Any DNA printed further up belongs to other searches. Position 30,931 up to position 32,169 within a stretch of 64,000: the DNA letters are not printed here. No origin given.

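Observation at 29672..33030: AT-rich, HIP1-free operon: FolC-type Mur ligase plus two ATP-grasp ligases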

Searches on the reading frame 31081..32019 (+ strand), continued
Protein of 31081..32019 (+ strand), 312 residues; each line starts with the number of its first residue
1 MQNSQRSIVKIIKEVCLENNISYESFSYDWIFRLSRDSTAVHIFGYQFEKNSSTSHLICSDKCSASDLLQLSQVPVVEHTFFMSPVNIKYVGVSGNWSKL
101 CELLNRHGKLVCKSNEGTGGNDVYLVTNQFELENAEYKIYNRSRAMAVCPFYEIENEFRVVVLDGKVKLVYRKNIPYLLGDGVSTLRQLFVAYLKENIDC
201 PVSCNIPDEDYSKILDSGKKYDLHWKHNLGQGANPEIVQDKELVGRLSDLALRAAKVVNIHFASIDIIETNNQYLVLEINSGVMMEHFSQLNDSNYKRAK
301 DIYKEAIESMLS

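Call 86: list_cluster_members(proteins=[P0121, P0241, window:31081-32019:+])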
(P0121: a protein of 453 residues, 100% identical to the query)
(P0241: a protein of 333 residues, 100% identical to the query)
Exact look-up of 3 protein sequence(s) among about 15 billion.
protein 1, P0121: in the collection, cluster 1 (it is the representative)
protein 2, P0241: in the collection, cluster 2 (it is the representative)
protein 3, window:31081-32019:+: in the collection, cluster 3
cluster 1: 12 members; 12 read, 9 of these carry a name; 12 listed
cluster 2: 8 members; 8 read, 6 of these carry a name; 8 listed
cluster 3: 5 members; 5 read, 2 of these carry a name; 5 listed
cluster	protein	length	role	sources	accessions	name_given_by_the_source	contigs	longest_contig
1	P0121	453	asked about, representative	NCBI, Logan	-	-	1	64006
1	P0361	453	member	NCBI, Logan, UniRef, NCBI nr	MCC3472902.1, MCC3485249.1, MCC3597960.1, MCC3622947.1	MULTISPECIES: folylpolyglutamate synthase/dihydrofolate synthase family protein ... | bifunctional folylpolyglutamate synthase/dihydrofolate synthase n=1 Tax=unclassified ...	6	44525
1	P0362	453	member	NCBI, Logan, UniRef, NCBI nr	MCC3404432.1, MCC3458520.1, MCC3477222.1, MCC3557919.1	MAG: bifunctional folylpolyglutamate synthase/dihydrofolate synthase [Microcoleus sp. ... | bifunctional folylpolyglutamate synthase/dihydrofolate synthase n=1 Tax=unclassified ... | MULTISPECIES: folylpolyglutamate synthase/dihydrofolate synthase family protein ...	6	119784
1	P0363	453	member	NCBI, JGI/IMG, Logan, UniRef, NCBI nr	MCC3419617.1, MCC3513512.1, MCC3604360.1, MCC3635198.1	MAG: bifunctional folylpolyglutamate synthase/dihydrofolate synthase [Microcoleus sp. ... | dihydrofolate synthase / folylpolyglutamate synthase | bifunctional folylpolyglutamate synthase/dihydrofolate synthase n=1 Tax=unclassified ...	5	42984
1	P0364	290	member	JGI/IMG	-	dihydrofolate synthase / folylpolyglutamate synthase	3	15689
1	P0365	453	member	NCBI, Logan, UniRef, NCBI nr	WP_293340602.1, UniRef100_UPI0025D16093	folylpolyglutamate synthase/dihydrofolate synthase family protein [Microcoleus sp. ... | bifunctional folylpolyglutamate synthase/dihydrofolate synthase n=1 Tax=Microcoleus sp. ...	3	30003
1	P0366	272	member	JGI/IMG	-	dihydrofolate synthase/folylpolyglutamate synthase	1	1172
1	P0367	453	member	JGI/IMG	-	dihydrofolate synthase / folylpolyglutamate synthase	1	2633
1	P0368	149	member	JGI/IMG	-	dihydrofolate synthase / folylpolyglutamate synthase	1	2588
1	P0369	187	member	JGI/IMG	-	dihydrofolate synthase / folylpolyglutamate synthase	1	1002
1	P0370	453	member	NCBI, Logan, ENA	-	-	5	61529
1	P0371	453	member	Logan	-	-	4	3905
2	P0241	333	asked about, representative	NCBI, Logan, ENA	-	-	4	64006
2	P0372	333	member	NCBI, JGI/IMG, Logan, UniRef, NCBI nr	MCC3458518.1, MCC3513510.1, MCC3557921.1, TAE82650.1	MAG: hypothetical protein JGK26_01935 [Microcoleus sp. PH2017_27_LUM_O_A] | D-alanine-D-alanine ligase-like ATP-grasp enzyme | hypothetical protein n=2 Tax=Microcoleus TaxID=44471 RepID=UPI001D482EFB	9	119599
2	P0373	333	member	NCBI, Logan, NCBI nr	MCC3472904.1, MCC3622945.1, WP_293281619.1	MAG: hypothetical protein JGK10_14040 [Microcoleus sp. PH2017_13_LAR_U_A] | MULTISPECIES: hypothetical protein [unclassified Microcoleus]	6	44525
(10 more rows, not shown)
